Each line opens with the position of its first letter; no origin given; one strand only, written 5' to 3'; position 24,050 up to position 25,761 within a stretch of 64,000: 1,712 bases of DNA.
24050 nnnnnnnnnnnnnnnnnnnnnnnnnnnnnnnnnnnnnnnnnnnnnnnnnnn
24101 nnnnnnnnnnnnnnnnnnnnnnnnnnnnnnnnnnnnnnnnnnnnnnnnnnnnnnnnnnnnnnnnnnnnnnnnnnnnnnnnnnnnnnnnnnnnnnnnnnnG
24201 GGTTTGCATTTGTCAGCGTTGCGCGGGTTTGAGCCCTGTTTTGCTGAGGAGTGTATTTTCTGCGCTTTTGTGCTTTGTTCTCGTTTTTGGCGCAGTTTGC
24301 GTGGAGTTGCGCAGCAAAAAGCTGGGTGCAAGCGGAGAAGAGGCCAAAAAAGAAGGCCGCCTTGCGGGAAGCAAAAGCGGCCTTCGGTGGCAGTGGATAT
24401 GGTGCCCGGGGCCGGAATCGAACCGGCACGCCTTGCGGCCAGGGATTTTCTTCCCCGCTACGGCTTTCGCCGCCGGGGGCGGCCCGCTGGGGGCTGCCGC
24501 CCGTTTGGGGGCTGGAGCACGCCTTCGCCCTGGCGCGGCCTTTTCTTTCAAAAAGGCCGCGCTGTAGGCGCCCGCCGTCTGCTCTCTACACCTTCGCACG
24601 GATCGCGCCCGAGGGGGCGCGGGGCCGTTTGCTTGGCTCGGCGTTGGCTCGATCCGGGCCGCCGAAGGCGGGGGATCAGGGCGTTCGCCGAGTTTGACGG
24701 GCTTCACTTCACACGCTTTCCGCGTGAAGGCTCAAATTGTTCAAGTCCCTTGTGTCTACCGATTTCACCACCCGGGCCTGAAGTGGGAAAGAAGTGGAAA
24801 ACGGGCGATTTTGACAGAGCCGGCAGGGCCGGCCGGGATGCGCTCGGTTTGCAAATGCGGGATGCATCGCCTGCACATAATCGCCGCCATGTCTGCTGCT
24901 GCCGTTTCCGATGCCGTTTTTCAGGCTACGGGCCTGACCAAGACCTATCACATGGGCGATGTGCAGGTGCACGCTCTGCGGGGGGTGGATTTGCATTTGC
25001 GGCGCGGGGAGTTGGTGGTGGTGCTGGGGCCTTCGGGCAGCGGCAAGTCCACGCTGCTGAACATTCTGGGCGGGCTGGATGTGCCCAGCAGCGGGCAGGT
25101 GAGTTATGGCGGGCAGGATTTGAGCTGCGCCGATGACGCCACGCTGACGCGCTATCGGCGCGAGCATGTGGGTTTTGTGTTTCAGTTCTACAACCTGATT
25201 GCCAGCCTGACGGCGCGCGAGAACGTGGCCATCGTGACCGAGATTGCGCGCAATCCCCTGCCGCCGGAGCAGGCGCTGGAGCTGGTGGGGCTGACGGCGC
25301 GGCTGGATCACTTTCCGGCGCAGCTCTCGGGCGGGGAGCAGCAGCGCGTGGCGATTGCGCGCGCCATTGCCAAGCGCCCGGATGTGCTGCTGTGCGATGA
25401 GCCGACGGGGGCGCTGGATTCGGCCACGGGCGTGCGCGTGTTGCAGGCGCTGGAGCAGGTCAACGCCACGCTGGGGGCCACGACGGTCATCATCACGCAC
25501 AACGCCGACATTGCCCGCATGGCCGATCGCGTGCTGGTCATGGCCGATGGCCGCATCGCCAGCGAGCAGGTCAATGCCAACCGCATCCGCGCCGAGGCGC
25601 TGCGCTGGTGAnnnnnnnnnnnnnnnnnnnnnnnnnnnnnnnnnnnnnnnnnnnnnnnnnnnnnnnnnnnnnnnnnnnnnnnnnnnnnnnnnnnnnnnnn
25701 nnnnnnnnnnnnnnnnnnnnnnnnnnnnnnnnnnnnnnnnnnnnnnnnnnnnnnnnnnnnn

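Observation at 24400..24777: tRNA-Leu(UAA) gene interrupted by a 293-nt group I intron at the cyanobacterial/plastid position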

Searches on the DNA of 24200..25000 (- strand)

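Call 4: search_rna_families(source=window, start=24200, end=25000, threshold=evalue, max_evalue=10, show_alignments=5)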
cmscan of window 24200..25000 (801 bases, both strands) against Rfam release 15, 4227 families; matches with E-value up to 10: 8.
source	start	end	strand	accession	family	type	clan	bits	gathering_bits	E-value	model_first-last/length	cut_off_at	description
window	24350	24458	+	RF02424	Bp2_287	Gene; sRNA;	-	25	70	0.0019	1-174/174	no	Burkholderia sRNA Bp2_Cand287_SIPHT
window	24295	24484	+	RF02122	FTX_5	Gene; lncRNA;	-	22.5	45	0.72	1-208/208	no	FTX transcript, XIST regulator conserved region 5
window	24341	24424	-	RF00236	ctRNA_pGA1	Gene; antisense;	-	18.6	45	0.5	1-79/79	no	ctRNA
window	24339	24419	-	RF00519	suhB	Gene; sRNA;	CL00108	14.9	41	2.9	1-77/77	no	Makes More Granules Regulator RNA (mmgR)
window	24314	24492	+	RF02165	PVT1_2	Gene; lncRNA;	-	14.4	47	7.9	1-172/172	no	Pvt1 oncogene conserved region 2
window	24300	24378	-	RF02246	Six3os1_1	Gene; lncRNA;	-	12.2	50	5.2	1-87/87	no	Six3os1 conserved region 1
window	24496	24581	+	RF01930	bxd_2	Gene; lncRNA;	-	12.1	80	4.8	1-91/91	no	Bithoraxoid conserved region 2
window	24200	24376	-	RF02042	HOTTIP_3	Gene; lncRNA;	-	9.1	50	1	1-167/353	3'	HOXA transcript at the distal tip, conserved region 3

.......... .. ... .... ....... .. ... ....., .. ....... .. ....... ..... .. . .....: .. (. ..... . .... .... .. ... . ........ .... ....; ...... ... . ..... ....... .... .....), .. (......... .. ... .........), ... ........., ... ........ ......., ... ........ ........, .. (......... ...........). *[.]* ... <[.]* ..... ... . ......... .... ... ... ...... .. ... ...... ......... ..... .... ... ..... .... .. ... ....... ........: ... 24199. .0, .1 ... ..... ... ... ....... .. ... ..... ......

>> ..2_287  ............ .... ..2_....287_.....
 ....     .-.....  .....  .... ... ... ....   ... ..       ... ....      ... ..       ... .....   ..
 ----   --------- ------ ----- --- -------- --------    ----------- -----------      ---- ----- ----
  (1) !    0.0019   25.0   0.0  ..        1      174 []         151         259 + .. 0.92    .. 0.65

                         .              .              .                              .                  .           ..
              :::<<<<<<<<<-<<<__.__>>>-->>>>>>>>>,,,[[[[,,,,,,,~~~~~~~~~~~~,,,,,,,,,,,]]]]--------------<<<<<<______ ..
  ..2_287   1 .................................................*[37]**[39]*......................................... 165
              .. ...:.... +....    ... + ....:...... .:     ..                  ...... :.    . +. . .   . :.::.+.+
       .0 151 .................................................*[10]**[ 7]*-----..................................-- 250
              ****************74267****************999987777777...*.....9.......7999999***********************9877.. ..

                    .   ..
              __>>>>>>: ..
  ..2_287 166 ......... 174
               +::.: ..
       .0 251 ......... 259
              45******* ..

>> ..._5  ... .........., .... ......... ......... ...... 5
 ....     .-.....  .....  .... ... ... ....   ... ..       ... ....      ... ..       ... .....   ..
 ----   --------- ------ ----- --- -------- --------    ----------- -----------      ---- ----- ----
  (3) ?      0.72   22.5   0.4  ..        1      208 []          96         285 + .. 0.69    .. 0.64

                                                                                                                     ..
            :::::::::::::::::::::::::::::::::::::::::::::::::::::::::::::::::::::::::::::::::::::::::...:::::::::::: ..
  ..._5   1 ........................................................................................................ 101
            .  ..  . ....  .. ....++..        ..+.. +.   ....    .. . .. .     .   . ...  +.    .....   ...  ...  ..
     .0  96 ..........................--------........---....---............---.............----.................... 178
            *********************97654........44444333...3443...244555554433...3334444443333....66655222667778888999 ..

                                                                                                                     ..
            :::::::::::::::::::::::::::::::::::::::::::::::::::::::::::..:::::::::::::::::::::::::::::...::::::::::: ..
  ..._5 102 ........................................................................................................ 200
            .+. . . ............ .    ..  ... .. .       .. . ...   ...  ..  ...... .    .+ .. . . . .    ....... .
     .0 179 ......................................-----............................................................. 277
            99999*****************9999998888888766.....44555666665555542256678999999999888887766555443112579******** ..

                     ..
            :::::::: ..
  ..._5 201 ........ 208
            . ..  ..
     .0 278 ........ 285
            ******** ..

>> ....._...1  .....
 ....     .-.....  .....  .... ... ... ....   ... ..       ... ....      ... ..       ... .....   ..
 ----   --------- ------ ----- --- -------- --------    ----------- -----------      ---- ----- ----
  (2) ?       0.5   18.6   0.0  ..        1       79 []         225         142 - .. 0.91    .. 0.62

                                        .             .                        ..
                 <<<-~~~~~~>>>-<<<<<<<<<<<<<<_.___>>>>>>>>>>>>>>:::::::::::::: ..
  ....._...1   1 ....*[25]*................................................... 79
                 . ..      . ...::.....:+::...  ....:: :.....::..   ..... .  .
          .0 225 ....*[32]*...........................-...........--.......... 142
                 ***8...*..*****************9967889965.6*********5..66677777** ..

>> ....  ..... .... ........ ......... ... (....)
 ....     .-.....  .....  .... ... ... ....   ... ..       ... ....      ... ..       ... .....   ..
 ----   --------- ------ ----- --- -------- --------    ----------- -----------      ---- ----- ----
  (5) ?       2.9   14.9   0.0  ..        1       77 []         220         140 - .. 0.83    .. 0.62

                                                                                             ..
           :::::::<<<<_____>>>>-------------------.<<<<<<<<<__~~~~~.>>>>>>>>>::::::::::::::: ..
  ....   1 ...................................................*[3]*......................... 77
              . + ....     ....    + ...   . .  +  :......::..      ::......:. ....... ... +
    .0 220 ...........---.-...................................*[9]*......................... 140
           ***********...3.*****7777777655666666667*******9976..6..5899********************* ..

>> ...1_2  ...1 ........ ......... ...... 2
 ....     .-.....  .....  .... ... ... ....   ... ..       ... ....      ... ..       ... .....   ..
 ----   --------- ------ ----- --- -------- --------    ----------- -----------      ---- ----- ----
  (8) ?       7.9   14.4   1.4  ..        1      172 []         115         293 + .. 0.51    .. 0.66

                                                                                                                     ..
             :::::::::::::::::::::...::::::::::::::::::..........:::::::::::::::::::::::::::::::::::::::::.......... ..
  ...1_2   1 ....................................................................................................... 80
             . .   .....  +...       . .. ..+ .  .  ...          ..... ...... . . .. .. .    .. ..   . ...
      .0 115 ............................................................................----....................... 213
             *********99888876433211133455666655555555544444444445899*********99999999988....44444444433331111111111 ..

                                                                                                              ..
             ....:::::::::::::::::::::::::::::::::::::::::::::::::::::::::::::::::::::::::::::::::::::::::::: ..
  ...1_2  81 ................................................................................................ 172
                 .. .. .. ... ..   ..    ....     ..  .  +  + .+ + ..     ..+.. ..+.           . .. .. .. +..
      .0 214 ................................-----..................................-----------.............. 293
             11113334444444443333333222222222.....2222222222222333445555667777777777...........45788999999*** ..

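Call 53: search_rna_families(source=window, start=24445, end=24750, threshold=evalue, max_evalue=10)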
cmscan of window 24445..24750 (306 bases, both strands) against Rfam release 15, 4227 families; matches with E-value up to 10: 2.
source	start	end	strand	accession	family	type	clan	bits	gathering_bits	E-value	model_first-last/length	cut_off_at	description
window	24496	24581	+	RF01930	bxd_2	Gene; lncRNA;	-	12.1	80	1.8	1-91/91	no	Bithoraxoid conserved region 2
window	24498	24564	+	RF02136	HTT-AS1_3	Gene; lncRNA;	-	11.9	70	6.2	1-60/60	no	HTT antisense RNA 1 conserved region 3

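Call 56: search_dna_similar(query=window:24400-24777:-, collection=plasmids, mode=distant, max_rows=25)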
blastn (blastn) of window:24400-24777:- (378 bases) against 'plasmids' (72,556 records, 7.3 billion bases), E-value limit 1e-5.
Records with a match: 16; places in all: 20; records where one place covers at least 80% of the query: 5.
Best place of each record, by identity: 90-95% 3; 80-90% 7; 60-80% 6.
By first word of the organism name: Mycetohabitans 5; Acinetobacter 4; Ralstonia 3; Cupriavidus 2; Leisingera 1; Aeromonas 1.
By predicted mobility (MOB-suite, as given by PLSDB): non-mobilizable 12; conjugative 2; mobilizable 2.
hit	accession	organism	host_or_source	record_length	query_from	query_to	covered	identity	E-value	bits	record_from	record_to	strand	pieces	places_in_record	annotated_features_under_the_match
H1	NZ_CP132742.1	Mycetohabitans endofungorum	Rhizopus microsporus,culture isolated ...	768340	2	378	100%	67.8%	6e-23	114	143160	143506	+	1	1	none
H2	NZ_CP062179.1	Mycetohabitans endofungorum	Rhizopus microsporus,bacterial ...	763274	2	378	100%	67.8%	8e-22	111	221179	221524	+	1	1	hypothetical protein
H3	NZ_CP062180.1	Mycetohabitans endofungorum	Rhizopus microsporus,bacterial ...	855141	2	378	100%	67.6%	3e-21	110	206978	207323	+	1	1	none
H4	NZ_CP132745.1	Mycetohabitans endofungorum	-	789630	2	378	100%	67.4%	8e-22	111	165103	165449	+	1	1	none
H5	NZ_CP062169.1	Mycetohabitans endofungorum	Rhizopus microsporus,bacterial ...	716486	2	378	100%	67.4%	8e-22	111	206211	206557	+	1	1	hypothetical protein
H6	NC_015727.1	Cupriavidus necator N-1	soil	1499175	1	147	39%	77.0%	2e-23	117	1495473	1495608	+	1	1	record has no annotation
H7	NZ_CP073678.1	Cupriavidus sp. KK10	Isolate,A bacterial consortium from ...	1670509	1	101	27%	84.2%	1e-20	107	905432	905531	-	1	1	none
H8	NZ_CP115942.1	Ralstonia syzygii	Musa sp.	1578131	329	378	13%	90.0%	8e-9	69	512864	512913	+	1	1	none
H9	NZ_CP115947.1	Ralstonia solanacearum MolK2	Musa sp.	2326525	329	378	13%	90.0%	8e-9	69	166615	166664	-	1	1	record has no annotation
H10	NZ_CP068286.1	Ralstonia syzygii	Musa balbisiana cultivar Kepok,banana ...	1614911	329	378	13%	90.0%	8e-9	69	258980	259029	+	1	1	record has no annotation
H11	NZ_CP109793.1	Leisingera thetidis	-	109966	329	378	13%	88.5%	1e-6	61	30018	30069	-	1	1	none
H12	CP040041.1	Acinetobacter baumannii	Homo sapiens,blood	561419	329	378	13%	88.2%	4e-7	63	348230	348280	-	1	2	none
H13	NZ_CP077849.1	Acinetobacter baumannii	Homo sapiens,Rectal swab_P28_BU14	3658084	329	378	13%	88.2%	4e-7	63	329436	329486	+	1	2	none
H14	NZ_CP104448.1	Acinetobacter baumannii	Homo sapiens,sputum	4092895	329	378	13%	88.2%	4e-7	63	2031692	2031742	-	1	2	none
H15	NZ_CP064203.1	Acinetobacter baumannii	Homo sapiens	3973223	329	378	13%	88.2%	4e-7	63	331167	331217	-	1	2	none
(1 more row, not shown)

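Call 57: search_dna_similar(query=window:24400-24777:-, collection=phages, mode=distant, max_rows=15)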
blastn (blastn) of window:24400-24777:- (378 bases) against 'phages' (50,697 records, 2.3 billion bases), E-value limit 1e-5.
Records with a match: 11; places in all: 13; records where one place covers at least 80% of the query: 0.
Best place of each record, by identity: 95-99% 1; 80-90% 10.
By first word of the organism name: Xanthomonas 6; Acinetobacter 2; Aeromonas 2; Acidovorax 1.
By host as written in the record: Xanthomonas translucens pv. translucens (DSM 18974) 6; - 2; Aeromonas salmonicida 2; Paracidovorax oryzae 1.
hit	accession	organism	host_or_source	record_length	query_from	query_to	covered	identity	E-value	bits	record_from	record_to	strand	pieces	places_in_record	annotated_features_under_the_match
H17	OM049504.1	Acidovorax phage AP1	Paracidovorax oryzae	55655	329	378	13%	96.0%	1e-13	82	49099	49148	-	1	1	none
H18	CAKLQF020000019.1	Acinetobacter phage MD-2021a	not known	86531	329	378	13%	88.2%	1e-7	63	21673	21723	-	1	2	tRNA-Leu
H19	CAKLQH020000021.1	Acinetobacter phage MD-2021a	not known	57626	329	378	13%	88.2%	1e-7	63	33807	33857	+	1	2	tRNA-Leu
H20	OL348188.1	Aeromonas phage vB_AsaM_LPM4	Aeromonas salmonicida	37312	329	378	13%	86.5%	4e-7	61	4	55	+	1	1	none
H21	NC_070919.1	Aeromonas phage vB_AsaM_LPM4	Aeromonas salmonicida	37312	329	378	13%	86.5%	4e-7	61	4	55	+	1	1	none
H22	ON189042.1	Xanthomonas phage Langgrundblatt1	Xanthomonas translucens pv. translucens ...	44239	329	378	13%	86.0%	1e-6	60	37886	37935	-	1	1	none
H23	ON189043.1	Xanthomonas phage Langgrundblatt2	Xanthomonas translucens pv. translucens ...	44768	329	378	13%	86.0%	1e-6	60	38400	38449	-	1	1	none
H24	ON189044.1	Xanthomonas phage Pfeifenkraut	Xanthomonas translucens pv. translucens ...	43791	329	378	13%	86.0%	1e-6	60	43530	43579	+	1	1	none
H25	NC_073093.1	Xanthomonas phage Langgrundblatt1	Xanthomonas translucens pv. translucens ...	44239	329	378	13%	86.0%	1e-6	60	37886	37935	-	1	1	none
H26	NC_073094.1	Xanthomonas phage Langgrundblatt2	Xanthomonas translucens pv. translucens ...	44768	329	378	13%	86.0%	1e-6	60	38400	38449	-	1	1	none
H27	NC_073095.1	Xanthomonas phage Pfeifenkraut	Xanthomonas translucens pv. translucens ...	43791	329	378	13%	86.0%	1e-6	60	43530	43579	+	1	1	none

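Call 64: get_annotated_region(hit=H2, flank=600)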
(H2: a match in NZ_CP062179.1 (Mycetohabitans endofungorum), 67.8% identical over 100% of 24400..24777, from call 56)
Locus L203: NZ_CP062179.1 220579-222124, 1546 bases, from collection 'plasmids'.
description: Mycetohabitans endofungorum strain B5 plasmid megaplasmid, complete sequence
organism: Mycetohabitans endofungorum (NCBI taxid 417203)
taxonomy: Bacteria; Pseudomonadota; Betaproteobacteria; Burkholderiales; Burkholderiaceae; Mycetohabitans; Mycetohabitans endofungorum
host: -; source: Rhizopus microsporus,bacterial culture,ground nuts; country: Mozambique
typing (MOB-suite, as given by PLSDB): non-mobilizable
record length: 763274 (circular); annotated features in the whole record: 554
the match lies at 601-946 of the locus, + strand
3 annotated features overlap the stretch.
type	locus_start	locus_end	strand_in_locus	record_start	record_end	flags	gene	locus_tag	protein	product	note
CDS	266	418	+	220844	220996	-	-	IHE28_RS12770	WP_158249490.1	hypothetical protein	-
CDS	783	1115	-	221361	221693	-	-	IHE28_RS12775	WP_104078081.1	hypothetical protein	-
CDS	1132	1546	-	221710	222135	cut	-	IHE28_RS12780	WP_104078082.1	hypothetical protein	-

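Call 65: get_annotated_region(hit=H17, flank=2500)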
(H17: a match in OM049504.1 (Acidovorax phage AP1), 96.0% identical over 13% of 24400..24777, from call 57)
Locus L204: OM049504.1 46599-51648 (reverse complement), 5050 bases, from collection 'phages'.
description: Acidovorax phage AP1, complete genome.
organism: Acidovorax phage AP1 (NCBI taxid 2908629)
taxonomy: Viruses; Duplodnaviria; Heunggongvirae; Uroviricota; Caudoviricetes
host: Paracidovorax oryzae; source: Rice leaf; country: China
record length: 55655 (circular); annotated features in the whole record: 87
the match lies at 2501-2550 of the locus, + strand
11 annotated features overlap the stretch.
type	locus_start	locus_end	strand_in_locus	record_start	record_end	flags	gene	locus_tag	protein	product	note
CDS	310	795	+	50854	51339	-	-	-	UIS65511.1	hypothetical protein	-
CDS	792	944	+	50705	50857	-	-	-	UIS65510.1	hypothetical protein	-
CDS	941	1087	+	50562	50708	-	-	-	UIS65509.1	hypothetical protein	-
CDS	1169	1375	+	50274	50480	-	-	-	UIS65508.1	hypothetical protein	-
CDS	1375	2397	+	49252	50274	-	-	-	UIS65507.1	integrase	-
CDS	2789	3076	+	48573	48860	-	-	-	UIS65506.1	DNA helicase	-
CDS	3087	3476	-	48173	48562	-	-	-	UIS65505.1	hypothetical protein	gene 66 protein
CDS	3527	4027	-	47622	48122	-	-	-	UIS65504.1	hypothetical protein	-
CDS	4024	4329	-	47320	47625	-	-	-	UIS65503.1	hypothetical protein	-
CDS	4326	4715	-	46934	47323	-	-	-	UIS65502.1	hypothetical protein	-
CDS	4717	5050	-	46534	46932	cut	-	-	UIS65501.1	zinc finger-like protein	-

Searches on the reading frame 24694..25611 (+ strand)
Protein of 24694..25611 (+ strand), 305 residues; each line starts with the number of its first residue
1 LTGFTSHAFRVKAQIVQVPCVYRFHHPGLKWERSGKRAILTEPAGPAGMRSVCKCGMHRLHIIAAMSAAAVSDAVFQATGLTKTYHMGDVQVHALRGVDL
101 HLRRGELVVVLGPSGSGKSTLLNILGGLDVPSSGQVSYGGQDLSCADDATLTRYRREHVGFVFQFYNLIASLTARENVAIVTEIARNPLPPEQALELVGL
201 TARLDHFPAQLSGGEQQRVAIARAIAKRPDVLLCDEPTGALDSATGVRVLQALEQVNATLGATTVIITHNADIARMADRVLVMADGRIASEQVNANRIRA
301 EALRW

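Call 47: search_protein_families(library=pfam, proteins=[window:24694-25611:+])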
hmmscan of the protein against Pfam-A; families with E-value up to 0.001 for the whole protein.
window:24694-25611:+ (305 aa): 7 families
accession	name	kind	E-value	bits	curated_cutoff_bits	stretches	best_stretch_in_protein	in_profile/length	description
PF00005.33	ABC_tran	-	1.3e-33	116.9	25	1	95-238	1-136/137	ABC transporter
PF13191.12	AAA_16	-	5.8e-05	24.1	32.6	1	103-276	22-146/167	AAA ATPase domain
PF13521.12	AAA_28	-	0.00019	22.1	27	0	108-125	2-19/164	AAA domain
PF02463.25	SMC_N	-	0.0002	21.3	40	0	209-283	135-211/220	RecF/RecN/SMC N terminal domain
PF03193.22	RsgA_GTPase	-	0.00029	21.2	30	1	93-136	95-137/174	RsgA GTPase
PF13555.12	AAA_29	-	0.0003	20.9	27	1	96-123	13-40/61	P-loop containing region of AAA domain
PF13304.12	AAA_21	-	0.00054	20.6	27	0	107-128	1-22/304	AAA domain, putative AbiEii toxin, Type IV TA system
